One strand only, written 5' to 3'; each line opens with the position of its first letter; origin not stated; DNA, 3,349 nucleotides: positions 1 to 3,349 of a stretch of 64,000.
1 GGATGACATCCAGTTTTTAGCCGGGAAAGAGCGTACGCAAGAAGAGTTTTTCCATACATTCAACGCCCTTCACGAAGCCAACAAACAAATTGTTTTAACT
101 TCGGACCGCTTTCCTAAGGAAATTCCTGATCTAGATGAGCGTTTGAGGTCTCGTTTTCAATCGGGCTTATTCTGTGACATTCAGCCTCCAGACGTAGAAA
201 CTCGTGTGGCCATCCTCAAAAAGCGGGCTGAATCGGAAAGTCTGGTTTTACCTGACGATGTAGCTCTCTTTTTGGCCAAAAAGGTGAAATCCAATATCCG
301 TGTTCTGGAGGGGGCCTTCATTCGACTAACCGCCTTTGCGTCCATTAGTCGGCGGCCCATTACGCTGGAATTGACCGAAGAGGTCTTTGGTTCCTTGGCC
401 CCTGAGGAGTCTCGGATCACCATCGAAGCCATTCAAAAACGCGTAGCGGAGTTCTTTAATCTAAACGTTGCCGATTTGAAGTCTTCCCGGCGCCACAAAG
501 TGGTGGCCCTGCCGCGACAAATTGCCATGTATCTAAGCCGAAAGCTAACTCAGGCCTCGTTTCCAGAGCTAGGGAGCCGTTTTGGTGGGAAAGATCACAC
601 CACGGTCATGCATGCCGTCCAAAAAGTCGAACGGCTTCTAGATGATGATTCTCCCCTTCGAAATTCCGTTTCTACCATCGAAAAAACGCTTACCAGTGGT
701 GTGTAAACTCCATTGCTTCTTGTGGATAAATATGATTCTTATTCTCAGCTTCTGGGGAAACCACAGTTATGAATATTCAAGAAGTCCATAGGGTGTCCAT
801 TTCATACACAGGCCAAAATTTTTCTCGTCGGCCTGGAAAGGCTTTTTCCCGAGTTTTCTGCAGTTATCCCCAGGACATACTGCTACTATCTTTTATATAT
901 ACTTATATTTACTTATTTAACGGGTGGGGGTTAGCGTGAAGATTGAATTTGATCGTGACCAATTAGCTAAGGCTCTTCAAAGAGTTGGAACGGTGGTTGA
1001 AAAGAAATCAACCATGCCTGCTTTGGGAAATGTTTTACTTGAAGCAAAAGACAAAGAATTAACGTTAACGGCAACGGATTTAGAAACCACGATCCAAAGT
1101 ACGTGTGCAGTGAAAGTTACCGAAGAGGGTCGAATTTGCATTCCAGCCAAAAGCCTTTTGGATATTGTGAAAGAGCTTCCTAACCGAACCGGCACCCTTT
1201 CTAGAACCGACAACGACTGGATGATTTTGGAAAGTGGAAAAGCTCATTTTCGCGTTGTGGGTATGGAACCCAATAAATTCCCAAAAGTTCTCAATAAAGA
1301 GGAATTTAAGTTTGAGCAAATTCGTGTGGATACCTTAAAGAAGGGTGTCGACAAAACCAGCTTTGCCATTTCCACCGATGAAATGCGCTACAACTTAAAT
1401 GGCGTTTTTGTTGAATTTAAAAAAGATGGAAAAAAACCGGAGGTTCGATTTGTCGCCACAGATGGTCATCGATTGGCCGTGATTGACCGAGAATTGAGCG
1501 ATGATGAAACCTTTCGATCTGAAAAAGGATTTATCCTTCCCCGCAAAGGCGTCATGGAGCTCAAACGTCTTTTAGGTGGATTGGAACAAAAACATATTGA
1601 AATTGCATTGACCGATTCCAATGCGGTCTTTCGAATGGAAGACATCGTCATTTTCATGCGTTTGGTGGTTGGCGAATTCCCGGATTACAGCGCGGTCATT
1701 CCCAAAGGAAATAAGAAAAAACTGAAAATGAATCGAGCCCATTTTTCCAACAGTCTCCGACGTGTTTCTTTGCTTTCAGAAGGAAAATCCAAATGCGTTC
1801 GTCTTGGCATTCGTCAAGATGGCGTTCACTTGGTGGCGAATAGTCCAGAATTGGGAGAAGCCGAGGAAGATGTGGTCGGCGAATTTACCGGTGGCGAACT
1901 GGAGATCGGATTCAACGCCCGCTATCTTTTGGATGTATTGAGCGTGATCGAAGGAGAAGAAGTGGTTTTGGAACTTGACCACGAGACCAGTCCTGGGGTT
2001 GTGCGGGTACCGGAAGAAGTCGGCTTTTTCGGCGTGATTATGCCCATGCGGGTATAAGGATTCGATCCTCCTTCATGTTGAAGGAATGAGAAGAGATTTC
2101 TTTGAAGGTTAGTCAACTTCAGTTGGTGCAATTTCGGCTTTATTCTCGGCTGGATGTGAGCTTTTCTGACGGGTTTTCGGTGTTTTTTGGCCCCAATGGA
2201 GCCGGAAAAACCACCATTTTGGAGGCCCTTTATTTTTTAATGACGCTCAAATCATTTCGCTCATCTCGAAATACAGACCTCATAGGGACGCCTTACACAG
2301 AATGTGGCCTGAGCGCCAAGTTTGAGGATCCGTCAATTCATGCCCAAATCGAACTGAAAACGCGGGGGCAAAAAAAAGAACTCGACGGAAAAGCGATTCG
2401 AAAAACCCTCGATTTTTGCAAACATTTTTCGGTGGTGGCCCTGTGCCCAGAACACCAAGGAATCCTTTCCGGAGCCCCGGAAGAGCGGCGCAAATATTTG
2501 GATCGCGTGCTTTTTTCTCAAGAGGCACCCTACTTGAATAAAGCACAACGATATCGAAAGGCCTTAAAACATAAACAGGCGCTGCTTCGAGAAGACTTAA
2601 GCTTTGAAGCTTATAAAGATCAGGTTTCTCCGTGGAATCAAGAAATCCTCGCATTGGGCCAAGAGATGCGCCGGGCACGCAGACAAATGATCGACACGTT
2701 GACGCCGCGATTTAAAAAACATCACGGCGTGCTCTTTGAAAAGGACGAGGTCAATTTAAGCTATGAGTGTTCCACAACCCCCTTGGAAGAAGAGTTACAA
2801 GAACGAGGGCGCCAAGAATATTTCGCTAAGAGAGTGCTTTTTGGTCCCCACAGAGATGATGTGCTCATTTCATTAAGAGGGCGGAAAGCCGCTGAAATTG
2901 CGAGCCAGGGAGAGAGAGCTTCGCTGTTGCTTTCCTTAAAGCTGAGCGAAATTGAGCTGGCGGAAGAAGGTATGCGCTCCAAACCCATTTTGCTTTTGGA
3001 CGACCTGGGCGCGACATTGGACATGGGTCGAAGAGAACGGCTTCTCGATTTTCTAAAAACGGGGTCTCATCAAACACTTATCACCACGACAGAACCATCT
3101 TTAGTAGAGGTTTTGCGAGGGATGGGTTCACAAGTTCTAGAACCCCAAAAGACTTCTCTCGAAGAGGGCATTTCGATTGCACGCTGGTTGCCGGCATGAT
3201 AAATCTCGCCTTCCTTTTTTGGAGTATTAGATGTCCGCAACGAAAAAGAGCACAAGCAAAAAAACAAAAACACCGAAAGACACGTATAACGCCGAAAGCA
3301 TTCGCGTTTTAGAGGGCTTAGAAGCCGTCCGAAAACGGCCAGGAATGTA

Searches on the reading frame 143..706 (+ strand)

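Call 72: search_protein_families(library=pfam, max_evalue=0.00001, proteins=[window:143-706:+])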
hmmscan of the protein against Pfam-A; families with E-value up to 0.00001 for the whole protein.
window:143-706:+ (187 aa): 2 families
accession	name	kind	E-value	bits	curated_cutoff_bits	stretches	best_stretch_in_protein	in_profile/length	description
PF08299.17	Bac_DnaA_C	-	7.4e-31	106.4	31.5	1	94-162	1-69/69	Bacterial dnaA protein helix-turn-helix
PF22688.2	Hda_lid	-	4.2e-06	27.1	27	0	20-75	3-58/65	Hda, lid domain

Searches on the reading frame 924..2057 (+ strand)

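Call 72: search_protein_families(library=pfam, max_evalue=0.00001, proteins=[window:924-2057:+])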
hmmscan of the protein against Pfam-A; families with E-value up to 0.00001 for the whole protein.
window:924-2057:+ (377 aa): 3 families
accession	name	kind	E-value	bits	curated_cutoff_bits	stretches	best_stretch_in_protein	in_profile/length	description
PF02768.20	DNA_pol3_beta_3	-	1.1e-35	122.5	27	1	258-376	3-121/121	DNA polymerase III beta subunit, C-terminal domain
PF02767.21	DNA_pol3_beta_2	-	9.5e-32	110.1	27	1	133-254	2-116/116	DNA polymerase III beta subunit, central domain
PF00712.24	DNA_pol3_beta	-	7e-28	97.6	24.4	1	6-121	2-118/120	DNA polymerase III beta subunit, N-terminal domain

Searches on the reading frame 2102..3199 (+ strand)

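Call 72: search_protein_families(library=pfam, max_evalue=0.00001, proteins=[window:2102-3199:+])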
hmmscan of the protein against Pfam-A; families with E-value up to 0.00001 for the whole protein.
window:2102-3199:+ (365 aa): 4 families
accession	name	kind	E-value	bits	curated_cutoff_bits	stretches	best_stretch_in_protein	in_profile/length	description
PF02463.25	SMC_N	-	5e-19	69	40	1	3-337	2-204/220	RecF/RecN/SMC N terminal domain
PF13175.12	AAA_15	-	2.3e-12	47.7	32.1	1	1-163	1-112/374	AAA ATPase domain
PF13476.12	AAA_23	-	3.3e-12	47.9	27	1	6-102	2-93/201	AAA domain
PF13304.12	AAA_21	-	1.4e-09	38.9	27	1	25-62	1-41/304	AAA domain, putative AbiEii toxin, Type IV TA system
